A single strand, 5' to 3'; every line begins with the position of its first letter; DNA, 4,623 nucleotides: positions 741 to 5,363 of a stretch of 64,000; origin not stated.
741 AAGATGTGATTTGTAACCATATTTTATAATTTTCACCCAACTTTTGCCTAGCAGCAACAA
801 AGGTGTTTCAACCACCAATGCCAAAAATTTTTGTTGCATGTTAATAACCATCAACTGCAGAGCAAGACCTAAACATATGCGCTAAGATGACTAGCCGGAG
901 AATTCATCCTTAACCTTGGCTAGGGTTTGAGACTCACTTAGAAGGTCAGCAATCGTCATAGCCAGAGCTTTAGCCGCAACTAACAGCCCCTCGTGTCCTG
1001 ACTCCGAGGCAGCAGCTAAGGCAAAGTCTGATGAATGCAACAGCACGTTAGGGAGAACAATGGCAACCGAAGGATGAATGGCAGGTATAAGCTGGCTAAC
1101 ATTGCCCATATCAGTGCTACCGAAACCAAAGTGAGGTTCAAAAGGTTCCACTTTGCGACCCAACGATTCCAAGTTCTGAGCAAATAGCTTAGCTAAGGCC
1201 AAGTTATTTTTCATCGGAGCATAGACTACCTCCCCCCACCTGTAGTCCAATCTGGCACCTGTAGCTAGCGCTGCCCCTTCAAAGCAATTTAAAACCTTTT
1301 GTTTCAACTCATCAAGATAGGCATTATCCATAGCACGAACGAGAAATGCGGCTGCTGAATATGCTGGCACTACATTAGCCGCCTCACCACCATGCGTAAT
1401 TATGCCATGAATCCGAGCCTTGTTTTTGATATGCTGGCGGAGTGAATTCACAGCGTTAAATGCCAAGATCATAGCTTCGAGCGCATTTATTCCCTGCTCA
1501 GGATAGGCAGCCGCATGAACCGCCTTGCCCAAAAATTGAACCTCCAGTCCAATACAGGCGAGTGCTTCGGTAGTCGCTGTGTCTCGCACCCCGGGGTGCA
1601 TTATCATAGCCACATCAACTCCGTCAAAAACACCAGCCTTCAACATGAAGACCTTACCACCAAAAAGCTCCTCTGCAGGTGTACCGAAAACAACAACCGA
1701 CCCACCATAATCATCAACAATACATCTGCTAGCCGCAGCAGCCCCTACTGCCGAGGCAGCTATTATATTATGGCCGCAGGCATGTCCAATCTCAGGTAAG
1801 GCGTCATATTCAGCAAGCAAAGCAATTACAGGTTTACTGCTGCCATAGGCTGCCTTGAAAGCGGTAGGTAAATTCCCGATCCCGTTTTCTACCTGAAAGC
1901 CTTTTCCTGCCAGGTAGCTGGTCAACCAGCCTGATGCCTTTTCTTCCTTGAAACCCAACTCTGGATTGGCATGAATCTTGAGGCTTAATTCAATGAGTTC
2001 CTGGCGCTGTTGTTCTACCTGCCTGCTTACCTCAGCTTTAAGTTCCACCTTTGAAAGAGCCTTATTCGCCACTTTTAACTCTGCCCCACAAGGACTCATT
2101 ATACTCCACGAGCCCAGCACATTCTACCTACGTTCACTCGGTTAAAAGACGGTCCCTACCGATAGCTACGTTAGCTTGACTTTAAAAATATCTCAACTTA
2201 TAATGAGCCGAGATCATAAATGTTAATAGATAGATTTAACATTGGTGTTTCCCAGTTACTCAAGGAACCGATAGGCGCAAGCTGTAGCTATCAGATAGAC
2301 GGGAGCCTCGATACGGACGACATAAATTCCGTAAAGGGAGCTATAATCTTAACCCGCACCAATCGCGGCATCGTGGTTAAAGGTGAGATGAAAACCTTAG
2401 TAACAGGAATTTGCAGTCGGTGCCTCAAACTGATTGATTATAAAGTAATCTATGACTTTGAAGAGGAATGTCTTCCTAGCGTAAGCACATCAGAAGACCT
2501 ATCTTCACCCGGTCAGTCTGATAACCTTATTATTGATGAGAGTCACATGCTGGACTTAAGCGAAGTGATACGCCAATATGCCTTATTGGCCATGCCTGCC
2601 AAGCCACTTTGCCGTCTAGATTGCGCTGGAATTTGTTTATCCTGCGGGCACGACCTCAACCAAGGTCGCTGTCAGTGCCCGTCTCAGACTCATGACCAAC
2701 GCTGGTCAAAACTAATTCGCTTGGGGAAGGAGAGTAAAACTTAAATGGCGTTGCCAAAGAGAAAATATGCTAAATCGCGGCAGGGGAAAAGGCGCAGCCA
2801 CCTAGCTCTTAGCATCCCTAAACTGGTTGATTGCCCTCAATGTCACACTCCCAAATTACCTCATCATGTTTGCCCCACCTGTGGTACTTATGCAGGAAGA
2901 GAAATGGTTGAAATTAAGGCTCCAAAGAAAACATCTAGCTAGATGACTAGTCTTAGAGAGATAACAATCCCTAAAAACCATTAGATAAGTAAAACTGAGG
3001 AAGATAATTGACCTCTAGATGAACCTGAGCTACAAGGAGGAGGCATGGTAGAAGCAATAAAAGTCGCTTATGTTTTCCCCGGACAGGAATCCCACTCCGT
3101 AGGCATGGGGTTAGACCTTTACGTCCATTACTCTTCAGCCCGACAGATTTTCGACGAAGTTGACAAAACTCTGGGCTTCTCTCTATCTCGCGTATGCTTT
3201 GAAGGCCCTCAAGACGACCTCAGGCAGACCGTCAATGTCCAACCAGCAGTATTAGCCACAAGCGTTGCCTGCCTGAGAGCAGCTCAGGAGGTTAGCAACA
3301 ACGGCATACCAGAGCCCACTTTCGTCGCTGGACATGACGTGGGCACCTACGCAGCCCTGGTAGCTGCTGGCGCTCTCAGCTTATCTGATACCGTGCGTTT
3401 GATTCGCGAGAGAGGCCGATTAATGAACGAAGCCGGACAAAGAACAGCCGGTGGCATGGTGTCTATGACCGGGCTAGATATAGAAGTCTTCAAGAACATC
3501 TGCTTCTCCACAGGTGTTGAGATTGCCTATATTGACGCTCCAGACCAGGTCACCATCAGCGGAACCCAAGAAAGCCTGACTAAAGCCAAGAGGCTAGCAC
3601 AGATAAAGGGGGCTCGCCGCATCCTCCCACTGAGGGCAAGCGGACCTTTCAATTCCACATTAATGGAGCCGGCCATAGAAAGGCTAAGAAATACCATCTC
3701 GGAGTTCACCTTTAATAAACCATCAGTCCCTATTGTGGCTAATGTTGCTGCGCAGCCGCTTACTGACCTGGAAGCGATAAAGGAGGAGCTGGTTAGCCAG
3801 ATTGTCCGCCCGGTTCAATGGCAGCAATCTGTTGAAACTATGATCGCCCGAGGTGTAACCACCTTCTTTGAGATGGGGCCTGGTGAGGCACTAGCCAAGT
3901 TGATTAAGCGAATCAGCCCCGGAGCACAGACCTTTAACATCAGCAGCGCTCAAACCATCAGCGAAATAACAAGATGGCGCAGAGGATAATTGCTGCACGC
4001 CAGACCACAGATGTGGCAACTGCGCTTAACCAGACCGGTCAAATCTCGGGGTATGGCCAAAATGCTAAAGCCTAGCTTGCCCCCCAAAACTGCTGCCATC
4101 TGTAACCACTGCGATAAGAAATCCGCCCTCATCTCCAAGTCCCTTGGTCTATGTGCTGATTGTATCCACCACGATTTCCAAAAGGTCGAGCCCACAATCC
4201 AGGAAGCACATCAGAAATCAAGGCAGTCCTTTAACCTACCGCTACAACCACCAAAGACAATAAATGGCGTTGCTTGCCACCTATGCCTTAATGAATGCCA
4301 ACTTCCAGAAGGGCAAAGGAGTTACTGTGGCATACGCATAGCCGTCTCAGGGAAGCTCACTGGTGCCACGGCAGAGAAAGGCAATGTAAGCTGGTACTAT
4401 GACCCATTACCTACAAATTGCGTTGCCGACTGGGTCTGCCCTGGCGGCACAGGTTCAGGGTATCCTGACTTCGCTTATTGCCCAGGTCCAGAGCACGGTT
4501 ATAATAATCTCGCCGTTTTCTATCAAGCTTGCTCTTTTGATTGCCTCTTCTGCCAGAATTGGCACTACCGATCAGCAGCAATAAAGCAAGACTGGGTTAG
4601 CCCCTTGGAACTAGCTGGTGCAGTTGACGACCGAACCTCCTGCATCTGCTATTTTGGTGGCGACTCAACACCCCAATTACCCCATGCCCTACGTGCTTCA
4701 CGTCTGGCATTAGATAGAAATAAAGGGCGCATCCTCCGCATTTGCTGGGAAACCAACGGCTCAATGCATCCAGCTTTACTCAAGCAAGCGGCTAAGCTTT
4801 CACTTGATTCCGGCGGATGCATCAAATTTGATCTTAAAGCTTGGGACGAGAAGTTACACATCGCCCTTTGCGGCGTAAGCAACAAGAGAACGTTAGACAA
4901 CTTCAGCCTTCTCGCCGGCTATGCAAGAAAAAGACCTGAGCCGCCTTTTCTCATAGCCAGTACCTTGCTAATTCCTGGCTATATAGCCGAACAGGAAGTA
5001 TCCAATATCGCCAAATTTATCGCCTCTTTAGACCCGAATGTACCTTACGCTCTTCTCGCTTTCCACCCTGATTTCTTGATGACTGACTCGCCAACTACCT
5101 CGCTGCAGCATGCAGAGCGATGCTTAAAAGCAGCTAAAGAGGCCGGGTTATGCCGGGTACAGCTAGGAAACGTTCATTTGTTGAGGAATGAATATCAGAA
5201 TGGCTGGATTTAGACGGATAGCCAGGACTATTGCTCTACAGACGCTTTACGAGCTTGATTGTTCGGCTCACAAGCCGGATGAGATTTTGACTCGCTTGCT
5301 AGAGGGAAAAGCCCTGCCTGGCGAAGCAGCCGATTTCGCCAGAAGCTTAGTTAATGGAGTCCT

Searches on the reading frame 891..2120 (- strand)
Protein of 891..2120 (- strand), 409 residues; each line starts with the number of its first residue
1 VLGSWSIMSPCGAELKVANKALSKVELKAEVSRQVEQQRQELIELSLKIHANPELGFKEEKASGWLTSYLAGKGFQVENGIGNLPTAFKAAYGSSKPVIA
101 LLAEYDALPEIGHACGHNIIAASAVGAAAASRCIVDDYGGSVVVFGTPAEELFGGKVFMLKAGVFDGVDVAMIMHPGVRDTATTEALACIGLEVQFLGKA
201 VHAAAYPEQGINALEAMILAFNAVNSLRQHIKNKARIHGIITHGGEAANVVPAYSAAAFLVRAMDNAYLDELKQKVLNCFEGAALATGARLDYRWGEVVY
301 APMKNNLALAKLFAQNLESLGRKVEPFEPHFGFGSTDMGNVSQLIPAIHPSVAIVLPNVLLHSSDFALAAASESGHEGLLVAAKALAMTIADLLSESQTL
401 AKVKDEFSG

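Call 66: search_protein_families(library=pfam, proteins=[window:891-2120:-], max_evalue=0.00001)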
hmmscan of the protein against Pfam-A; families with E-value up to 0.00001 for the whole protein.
window:891-2120:- (409 aa): 2 families
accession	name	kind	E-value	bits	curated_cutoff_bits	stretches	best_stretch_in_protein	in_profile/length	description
PF07687.19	M20_dimer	-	1.4e-10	41.6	21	1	190-281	7-100/107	Peptidase dimerisation domain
PF01546.33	Peptidase_M20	-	1.9e-09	38.2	24.6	1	103-362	4-182/206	Peptidase family M20/M25/M40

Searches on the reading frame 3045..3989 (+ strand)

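Call 66: search_protein_families(library=pfam, proteins=[window:3045-3989:+], max_evalue=0.00001)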
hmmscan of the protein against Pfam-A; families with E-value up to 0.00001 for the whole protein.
window:3045-3989:+ (314 aa): 1 family
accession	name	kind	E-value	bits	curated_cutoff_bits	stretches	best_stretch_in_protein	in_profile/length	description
PF00698.26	Acyl_transf_1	-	1.6e-34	120.3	32.7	1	9-289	2-277/319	Acyl transferase domain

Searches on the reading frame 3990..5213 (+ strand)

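Call 66: search_protein_families(library=pfam, proteins=[window:3990-5213:+], max_evalue=0.00001)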
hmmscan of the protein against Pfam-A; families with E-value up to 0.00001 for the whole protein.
window:3990-5213:+ (407 aa): 1 family
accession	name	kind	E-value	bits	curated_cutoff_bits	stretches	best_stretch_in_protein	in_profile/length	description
PF04055.27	Radical_SAM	-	9.4e-13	49.1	29.5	1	177-321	3-144/166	Radical SAM superfamily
